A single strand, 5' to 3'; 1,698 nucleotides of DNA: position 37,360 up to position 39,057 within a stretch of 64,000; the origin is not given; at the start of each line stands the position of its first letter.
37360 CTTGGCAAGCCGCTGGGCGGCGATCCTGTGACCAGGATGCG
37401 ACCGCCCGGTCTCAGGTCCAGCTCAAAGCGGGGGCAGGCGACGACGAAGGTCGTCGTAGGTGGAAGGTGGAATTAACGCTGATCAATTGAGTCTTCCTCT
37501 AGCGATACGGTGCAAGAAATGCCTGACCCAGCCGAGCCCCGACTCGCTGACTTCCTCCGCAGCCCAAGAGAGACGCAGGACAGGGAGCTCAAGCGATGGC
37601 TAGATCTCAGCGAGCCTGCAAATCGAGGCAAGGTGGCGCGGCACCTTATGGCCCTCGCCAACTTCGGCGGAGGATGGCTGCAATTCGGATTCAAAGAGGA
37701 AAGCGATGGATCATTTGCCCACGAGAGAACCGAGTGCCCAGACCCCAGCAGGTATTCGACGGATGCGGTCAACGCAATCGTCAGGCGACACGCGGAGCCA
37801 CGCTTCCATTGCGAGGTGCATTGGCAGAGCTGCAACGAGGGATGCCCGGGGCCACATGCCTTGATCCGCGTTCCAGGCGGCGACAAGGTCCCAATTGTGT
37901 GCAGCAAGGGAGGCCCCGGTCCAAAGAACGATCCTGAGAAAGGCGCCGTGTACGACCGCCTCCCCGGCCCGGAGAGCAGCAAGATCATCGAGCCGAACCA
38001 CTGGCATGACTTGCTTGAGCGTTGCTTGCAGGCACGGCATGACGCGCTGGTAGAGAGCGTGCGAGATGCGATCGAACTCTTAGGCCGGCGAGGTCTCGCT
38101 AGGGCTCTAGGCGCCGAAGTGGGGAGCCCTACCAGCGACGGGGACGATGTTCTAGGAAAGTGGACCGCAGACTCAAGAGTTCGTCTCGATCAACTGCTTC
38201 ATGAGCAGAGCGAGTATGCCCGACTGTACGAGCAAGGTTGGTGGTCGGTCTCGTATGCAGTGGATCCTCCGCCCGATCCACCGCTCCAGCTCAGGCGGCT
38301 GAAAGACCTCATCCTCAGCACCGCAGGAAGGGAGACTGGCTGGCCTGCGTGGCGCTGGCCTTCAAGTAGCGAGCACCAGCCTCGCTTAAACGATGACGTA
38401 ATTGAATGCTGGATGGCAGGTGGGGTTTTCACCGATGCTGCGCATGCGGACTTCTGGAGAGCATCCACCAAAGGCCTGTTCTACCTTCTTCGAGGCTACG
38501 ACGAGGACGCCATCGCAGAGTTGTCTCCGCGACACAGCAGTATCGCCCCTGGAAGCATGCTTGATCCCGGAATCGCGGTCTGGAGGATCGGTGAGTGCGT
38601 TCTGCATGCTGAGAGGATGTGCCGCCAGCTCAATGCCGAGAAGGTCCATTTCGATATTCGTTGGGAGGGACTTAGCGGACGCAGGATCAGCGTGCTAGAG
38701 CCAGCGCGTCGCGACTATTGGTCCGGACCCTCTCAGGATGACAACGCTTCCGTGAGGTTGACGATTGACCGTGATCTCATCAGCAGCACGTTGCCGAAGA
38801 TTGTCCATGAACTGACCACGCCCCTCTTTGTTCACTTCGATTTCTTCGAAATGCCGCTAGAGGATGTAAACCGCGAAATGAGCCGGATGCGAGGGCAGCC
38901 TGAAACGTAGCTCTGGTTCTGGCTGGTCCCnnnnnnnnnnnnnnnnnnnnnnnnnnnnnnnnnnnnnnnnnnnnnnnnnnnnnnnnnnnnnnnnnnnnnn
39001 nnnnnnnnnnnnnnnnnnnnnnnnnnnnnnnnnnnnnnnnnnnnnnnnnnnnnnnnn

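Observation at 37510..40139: Low-GC two-gene cargo cassette (AlbA_2/Schlafen-like + PD-(D/E)xK-like) on the tRNA-Arg island: candidate uncharacterised defence system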

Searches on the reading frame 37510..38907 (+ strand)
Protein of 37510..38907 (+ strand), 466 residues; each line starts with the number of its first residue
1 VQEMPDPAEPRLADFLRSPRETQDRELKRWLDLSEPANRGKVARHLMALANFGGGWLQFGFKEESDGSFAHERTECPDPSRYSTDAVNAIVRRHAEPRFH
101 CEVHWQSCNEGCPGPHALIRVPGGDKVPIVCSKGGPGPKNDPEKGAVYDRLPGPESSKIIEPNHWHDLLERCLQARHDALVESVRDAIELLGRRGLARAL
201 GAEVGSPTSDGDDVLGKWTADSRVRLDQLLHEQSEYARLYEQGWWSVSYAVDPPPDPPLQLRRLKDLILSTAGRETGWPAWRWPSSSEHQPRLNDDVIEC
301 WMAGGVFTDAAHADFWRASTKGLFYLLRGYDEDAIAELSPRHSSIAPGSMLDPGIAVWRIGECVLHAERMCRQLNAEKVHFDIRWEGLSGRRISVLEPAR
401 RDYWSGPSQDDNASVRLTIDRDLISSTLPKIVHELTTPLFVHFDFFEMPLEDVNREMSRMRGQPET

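Call 4: search_protein_families(library=pfam, proteins=[window:37510-38907:+], max_evalue=1)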
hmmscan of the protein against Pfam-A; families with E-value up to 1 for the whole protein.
window:37510-38907:+ (466 aa): 1 family
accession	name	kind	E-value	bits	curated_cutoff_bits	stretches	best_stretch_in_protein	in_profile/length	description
PF04326.19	SLFN_AlbA_2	-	0.0026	18.7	25.3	1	21-128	1-97/118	Schlafen, AlbA_2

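Call 5: search_protein_families(library=padloc, proteins=[window:37510-38907:+], max_evalue=1)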
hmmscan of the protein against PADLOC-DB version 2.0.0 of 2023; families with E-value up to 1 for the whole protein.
window:37510-38907:+ (466 aa): 0 families

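Call 6: search_protein_families(library=ncbifam, proteins=[window:37510-38907:+], max_evalue=1)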
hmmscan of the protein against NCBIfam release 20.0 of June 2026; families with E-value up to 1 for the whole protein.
window:37510-38907:+ (466 aa): 1 family
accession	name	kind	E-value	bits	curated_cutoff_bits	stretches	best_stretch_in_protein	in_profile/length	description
NF052443.1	SensHisKinMctS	equivalog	0.1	10.9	700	1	19-70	110-159/457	two-component system sensor histidine kinase MctS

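Call 7: find_homologous_proteins(query=window:37510-38907:+)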
Query window:37510-38907:+ (466 aa): 51 proteins with E <= 0.001 among 8000 candidates.
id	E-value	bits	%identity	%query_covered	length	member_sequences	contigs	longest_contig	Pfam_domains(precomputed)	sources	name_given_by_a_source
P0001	0.0e+0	1095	100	99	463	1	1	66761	-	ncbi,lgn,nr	ncbi:MAG TPA: hypothetical protein VFY04_08530 [Solirubrobacterales bacterium]|nr:hypothetical prote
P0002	7.1e-199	680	63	97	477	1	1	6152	-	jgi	jgi:hypothetical protein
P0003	4.1e-184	631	59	98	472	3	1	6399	-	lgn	-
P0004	5.8e-181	621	59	99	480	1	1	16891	-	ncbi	-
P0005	1.0e-180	620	58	98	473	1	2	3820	-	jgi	jgi:hypothetical protein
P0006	8.5e-180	617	59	98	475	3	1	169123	-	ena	-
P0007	3.0e-179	615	58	99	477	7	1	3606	-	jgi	jgi:hypothetical protein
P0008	2.8e-178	612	59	98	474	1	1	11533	-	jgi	jgi:hypothetical protein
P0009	1.3e-177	610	59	97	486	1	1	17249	PF04326.20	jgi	jgi:hypothetical protein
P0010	3.4e-156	539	53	99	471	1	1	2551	-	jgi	jgi:hypothetical protein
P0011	5.3e-155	535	49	98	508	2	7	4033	-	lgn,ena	-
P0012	2.1e-150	520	53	97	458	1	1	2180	-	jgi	jgi:hypothetical protein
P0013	9.2e-150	518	52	98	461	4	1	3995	-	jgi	jgi:hypothetical protein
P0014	1.2e-149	517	54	97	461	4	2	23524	-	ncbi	-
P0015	3.5e-148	512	53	97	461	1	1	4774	-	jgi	jgi:hypothetical protein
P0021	1.9e-87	312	39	97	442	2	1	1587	PF04326.20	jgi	-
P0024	8.1e-78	280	38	97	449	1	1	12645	PF04326.20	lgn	-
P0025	8.1e-76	274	35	97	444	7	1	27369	PF04326.20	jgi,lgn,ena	-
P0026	7.4e-75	271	35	98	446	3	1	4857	PF04326.20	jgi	-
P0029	2.8e-70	255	36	97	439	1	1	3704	PF04326.20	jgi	jgi:hypothetical protein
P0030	7.0e-70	254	35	98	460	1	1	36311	PF04326.20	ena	-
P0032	5.5e-69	251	34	98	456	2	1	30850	PF04326.20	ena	-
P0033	1.2e-67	247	34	97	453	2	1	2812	PF04326.20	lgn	-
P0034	3.9e-67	245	34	97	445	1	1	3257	PF04326.20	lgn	-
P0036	1.4e-62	230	31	96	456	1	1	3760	PF04326.20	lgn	-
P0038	6.7e-62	228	35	97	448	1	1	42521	PF04326.20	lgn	-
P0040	1.5e-60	223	35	96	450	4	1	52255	PF04326.20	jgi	jgi:hypothetical protein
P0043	4.2e-58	215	32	97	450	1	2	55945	PF04326.20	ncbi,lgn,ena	-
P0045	6.6e-57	211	34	97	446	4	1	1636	PF04326.20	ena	-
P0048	1.7e-47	180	30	98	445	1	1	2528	PF04326.20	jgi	jgi:Putative DNA-binding domain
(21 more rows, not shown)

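Call 15: find_related_loci(query=A1, collection=genome_contigs, flank=8000)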
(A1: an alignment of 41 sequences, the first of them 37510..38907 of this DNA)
Query A1 (466 aa) in genome_contigs; peptide patterns used: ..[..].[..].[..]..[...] (x = any residue, [..] = any of these).
133 stretches matched a pattern; 123 encode a relative of the query (tblastn E <= 1e-3); the best 80 are kept; 80 distinct loci.
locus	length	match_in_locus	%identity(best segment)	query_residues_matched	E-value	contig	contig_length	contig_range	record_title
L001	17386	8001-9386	40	4-463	2e-91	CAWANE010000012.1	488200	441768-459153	MAG: uncultured Actinomycetes bacterium isolate MFD02923.bin.2.108 genome assembly, contig: contig_5299, whole genome sh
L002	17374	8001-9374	39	11-460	3e-90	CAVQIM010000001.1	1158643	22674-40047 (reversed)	MAG: uncultured Solirubrobacterales bacterium isolate MFD10043.bin.1.19 genome assembly, contig: contig_10380, whole gen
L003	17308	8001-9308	37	11-463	2e-80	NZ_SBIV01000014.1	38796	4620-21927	Halorussus marinus strain LYG-36 Scaffold14_1, whole genome shotgun sequence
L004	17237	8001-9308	37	11-463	2e-80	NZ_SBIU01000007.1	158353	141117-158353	Halorussus halobius strain HD8-83 Scaffold6_1, whole genome shotgun sequence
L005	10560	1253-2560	37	11-463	2e-80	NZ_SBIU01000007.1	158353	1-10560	Halorussus halobius strain HD8-83 Scaffold6_1, whole genome shotgun sequence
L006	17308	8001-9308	37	11-463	2e-80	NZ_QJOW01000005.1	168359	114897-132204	Halosegnis rubeus strain F17-44 map unlocalized plasmid unnamed1 NODE_5_length_168359_cov_13.302844, whole genome shotgu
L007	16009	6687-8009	36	11-461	4e-82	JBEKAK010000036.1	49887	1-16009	MAG: Terriglobia bacterium isolate SPRUCE 110 SPRUCE_110_36, whole genome shotgun sequence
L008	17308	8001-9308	37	11-463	2e-80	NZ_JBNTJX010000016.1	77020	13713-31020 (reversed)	Halobaculum sp. EA56 EA56_scaffold16, whole genome shotgun sequence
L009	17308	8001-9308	37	11-463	2e-80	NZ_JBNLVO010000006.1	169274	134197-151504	Haloparvum sp. PAK95 PAK95_scaffold6, whole genome shotgun sequence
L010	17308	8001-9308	37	11-463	2e-80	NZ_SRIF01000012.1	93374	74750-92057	Haloarcula amylovorans strain LR21 scaffold12, whole genome shotgun sequence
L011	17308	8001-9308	37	11-463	2e-80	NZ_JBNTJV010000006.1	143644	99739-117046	Natronomonas sp. EA1 EA1_scaffold6, whole genome shotgun sequence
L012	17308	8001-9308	37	11-463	2e-80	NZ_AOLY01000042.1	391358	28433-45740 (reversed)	Haloarcula japonica DSM 6131 contig_42, whole genome shotgun sequence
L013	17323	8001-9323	36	12-461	1e-78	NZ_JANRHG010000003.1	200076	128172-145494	Neomoorella sulfitireducens strain SLA38 3, whole genome shotgun sequence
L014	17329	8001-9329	35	11-461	4e-75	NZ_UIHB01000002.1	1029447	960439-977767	Xanthomonas euroxanthea strain CPBF 424 isolate CPBF 424, whole genome shotgun sequence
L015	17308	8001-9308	37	9-463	4e-75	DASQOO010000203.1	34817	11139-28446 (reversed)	MAG TPA_asm: Steroidobacteraceae bacterium isolate SMAG_U10805 k141_219838, whole genome shotgun sequence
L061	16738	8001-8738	40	213-463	9e-50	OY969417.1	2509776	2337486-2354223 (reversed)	MAG: uncultured Actinomycetes bacterium isolate MFD02242.bin.c.2 genome assembly, chromosome: 1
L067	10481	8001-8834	37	181-461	3e-42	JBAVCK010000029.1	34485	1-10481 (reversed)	MAG: Candidatus Bathyarchaeia archaeon isolate MFD04490_ilm_asm_bin17 k127_140710, whole genome shotgun sequence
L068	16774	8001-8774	36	186-461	8e-42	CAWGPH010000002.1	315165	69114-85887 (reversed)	MAG: uncultured Actinomycetes bacterium isolate MFD05502.bin.1.197 genome assembly, contig: contig_25710, whole genome s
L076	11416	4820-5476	35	240-461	7e-33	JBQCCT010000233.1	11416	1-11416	MAG: Solirubrobacterales bacterium isolate bin059 k141_226485, whole genome shotgun sequence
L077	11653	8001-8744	33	215-464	3e-32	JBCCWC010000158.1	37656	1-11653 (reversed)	MAG: Myxococcota bacterium isolate P01_E01_bin.52 k141_1175811_length_37656_cov_16.9876, whole genome shotgun sequence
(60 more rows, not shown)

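Call 18: find_encoding_contigs(protein=P0006, flank=8000, max_places=3)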
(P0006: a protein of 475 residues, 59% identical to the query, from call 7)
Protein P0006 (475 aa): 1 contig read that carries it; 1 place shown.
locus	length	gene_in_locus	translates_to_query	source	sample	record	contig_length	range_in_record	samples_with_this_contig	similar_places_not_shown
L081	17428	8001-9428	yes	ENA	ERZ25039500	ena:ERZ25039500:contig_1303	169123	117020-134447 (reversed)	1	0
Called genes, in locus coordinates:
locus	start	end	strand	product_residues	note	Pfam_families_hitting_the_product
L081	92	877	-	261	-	PF09339:HTH_IclR (weak), PF01614:IclR_C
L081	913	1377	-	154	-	PF00903:Glyoxalase, PF13669:Glyoxalase_4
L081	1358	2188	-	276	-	PF00106:adh_short, PF08659:KR, PF13561:adh_short_C2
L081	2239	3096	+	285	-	PF01261:AP_endonuc_2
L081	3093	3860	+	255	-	PF00106:adh_short, PF13561:adh_short_C2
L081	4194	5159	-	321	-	PF00930:DPPIV_N (faint), PF26549:Tricorn_N, PF26550:Tricorn_2nd (faint), PF07676:PD40, PF26549:Tricorn_N, PF07676:PD40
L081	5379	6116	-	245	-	-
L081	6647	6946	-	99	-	-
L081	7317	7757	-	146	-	PF01850:PIN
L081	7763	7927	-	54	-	-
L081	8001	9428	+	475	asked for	-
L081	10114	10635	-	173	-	PF00486:Trans_reg_C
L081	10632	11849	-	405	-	PF13102:Phage_int_SAM_5 (weak), PF00589:Phage_integrase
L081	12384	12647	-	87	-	PF13560:HTH_31, PF01381:HTH_3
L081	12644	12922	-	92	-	-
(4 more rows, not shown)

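Call 19: find_encoding_contigs(protein=P0004, flank=8000, max_places=3)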
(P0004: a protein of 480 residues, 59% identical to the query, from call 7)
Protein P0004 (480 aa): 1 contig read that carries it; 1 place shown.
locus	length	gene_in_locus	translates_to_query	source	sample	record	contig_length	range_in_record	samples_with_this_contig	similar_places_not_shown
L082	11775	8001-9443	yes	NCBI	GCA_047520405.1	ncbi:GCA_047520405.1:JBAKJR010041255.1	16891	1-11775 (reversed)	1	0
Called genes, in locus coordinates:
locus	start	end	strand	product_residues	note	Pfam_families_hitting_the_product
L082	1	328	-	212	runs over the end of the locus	PF01872:RibD_C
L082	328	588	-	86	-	PF13417:GST_N_3, PF00462:Glutaredoxin (weak), PF13409:GST_N_2 (weak)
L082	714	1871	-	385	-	PF01555:N6_N4_Mtase, PF01170:UPF0020 (weak), PF01555:N6_N4_Mtase (weak)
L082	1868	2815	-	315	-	PF01555:N6_N4_Mtase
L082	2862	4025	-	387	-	-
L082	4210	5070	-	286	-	PF13489:Methyltransf_23 (weak), PF01209:Ubie_methyltran, PF13847:Methyltransf_31, PF08241:Methyltransf_11, PF08242:Methyltransf_12, PF13649:Methyltransf_25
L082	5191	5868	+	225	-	-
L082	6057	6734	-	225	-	-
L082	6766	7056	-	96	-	-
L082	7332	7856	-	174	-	-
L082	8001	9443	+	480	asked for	-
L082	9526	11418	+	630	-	PF11398:DUF2813 (faint), PF13175:AAA_15, PF13476:AAA_23 (weak), PF13304:AAA_21, PF20469:OLD-like_TOPRIM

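Call 20: find_encoding_contigs(protein=P0009, flank=8000, max_places=3)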
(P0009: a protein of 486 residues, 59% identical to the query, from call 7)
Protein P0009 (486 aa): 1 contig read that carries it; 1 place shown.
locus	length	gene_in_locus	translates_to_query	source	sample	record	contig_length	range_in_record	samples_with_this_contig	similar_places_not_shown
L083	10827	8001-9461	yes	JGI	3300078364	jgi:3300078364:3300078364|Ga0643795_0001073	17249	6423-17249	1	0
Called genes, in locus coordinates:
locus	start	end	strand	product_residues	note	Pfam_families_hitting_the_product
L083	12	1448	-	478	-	PF01425:Amidase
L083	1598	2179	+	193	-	PF00440:TetR_N, PF16925:TetR_C_13 (faint), PF21993:TetR_C_13_2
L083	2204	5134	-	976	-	-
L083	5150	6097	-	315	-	-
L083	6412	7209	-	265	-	-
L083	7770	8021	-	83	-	PF02737:3HCDH_N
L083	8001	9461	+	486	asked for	PF04326:SLFN_AlbA_2 (faint)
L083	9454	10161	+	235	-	-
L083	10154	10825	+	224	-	?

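Call 24: predict_structure(alignment_id=A1)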
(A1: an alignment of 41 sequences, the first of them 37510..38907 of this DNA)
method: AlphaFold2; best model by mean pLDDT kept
length: 466 residues; sequences in the alignment: 41
mean_pLDDT: 90.9   pTM: 0.61
mean pLDDT of the five models: 90.9, 91.0, 90.0, 89.8, 89.0
residues with pLDDT >= 90: 354; 70-90: 81; 50-70: 21; < 50: 10
segments of 3 or more residues with pLDDT < 50: 1-8
pLDDT, mean of each block of 10 residues (from residue 1): 43 87 96 96 98 97 95 94 98 98 94 93 96 90 97 93 95 87 74 69 57 94 97 93 98 97 97 89 91 97 87 96 98 89 93 96 98 97 98 83 85 97 94 97 93 94 75
secondary structure, 60 per line:
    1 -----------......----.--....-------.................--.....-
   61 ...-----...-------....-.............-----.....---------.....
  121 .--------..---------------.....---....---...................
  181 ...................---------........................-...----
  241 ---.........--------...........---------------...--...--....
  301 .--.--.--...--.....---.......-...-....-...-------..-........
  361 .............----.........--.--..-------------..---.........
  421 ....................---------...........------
elements in order: H12-17 E25-28 H36-52 E55-59 E61-63 E69-71 H79-82 H84-94 E102-106 E116-121 E147-151 E155-158 H162-199 H209-232 E244-252 H261-271 E292-294 E297-301 E315-319 E323-329 H335-338 H353-373 E378-386 E412-420 H421-440 H450-460

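Call 30: fold_search(model_id=the predicted structure, library=pdb)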
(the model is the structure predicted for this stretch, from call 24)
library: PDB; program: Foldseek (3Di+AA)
matches with E <= 10: 569; with E <= 0.001: 5
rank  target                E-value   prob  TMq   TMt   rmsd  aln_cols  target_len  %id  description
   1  2kyy_MODEL_1_A        1.4e-04  1.00  0.22  0.59   9.5       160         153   20  Solution NMR Structure of the N-terminal Domain of Putative ATP-dependent DNA Helicase RecG-related Protein fr (released 2010-08-11)
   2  5yd0_A                3.3e-04  1.00  0.18  0.25  11.1       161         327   16  Crystal structure of Schlafen 13 (SLFN13) N'-domain (released 2018-03-28)
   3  9o0d_C                6.2e-04  1.00  0.25  0.47   5.2       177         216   12  crystal structure of rSAMD9 tRNase domain (released 2025-07-02)
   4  7ksp_A                7.5e-04  1.00  0.26  0.51   4.8       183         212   12  Crystal structure of hSAMD9_DBD with DNA (released 2022-01-05)
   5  5yd0_D                7.5e-04  1.00  0.20  0.27  10.6       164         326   13  Crystal structure of Schlafen 13 (SLFN13) N'-domain (released 2018-03-28)
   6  5yd0_C                1.7e-03  1.00  0.18  0.26  10.6       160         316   13  Crystal structure of Schlafen 13 (SLFN13) N'-domain (released 2018-03-28)
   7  7q3z_A                2.6e-03  0.99  0.18  0.26   9.9       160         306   10  DNA/RNA binding protein (released 2022-01-26)
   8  7q3z_B                3.5e-03  0.99  0.18  0.27   9.7       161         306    9  DNA/RNA binding protein (released 2022-01-26)
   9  5yd0_B                3.8e-03  0.98  0.19  0.25  11.1       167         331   14  Crystal structure of Schlafen 13 (SLFN13) N'-domain (released 2018-03-28)
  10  9uie_B                8.0e-03  0.95  0.18  0.10  10.3       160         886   13  Electronic microscopy structure of human schlafen14-E211A dimer in complex with dsRNA (released 2025-08-06)
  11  6rr9                  8.5e-03  0.99  0.20  0.28   9.6       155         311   10  DNA/RNA binding protein (released 2020-07-08)
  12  9nyy_B                9.6e-03  0.99  0.20  0.12   9.9       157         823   11  Nucleic acid bound human SLFN14, State 1 (released 2025-07-09)
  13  8iue_U                1.6e-02  0.18  0.11  0.24  15.6       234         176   12  RNA polymerase III pre-initiation complex melting complex 1 (released 2023-05-24)
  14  7ppj                  1.7e-02  0.99  0.18  0.14   4.0       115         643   14  human SLFN5 (released 2022-01-26)
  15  1msv_A                2.6e-02  0.47  0.17  0.22   9.5       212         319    5  The S68A S-adenosylmethionine decarboxylase proenzyme processing mutant. (released 2003-03-11)
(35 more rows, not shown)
